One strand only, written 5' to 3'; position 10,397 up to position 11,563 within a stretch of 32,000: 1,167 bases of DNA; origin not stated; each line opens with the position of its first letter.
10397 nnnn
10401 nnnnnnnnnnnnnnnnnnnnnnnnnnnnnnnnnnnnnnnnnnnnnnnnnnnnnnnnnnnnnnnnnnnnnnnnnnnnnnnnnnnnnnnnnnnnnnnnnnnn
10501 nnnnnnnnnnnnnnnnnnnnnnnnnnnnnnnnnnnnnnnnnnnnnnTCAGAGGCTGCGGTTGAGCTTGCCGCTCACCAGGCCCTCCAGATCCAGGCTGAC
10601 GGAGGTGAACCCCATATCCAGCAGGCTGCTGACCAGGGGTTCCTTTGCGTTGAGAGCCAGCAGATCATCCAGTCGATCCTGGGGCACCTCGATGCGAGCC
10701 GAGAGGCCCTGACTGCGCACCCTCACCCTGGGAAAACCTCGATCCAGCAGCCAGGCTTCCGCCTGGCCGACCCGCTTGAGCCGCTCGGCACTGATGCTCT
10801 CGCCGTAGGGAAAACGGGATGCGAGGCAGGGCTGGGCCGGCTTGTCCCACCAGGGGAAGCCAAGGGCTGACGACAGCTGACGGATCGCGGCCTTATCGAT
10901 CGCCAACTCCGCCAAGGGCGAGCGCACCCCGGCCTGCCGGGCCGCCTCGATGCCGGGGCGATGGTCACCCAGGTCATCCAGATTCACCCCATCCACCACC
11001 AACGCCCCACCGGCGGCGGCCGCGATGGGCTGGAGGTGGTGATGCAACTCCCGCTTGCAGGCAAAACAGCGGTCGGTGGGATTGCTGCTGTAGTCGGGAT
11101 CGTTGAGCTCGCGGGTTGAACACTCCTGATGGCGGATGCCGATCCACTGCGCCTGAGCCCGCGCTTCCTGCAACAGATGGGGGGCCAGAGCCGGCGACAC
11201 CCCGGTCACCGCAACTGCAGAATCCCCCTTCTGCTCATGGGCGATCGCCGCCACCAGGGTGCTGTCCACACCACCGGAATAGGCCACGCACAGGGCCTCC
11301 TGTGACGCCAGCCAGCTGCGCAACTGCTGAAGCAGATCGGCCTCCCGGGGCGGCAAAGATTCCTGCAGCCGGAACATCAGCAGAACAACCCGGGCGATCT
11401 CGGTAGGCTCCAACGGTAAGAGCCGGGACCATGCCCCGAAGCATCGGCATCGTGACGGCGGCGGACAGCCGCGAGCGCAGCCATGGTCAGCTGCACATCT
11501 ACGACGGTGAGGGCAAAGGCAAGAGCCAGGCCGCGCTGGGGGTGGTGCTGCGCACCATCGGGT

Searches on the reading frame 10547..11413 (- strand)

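Call 6: search_protein_families(library=pfam, proteins=[window:10547-11413:-])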
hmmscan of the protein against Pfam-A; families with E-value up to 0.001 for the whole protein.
window:10547-11413:- (288 aa): 1 family
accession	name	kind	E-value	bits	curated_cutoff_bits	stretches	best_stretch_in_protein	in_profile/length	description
PF00733.27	Asn_synthase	-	0.00012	22.3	21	1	29-99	8-78/354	Asparagine synthase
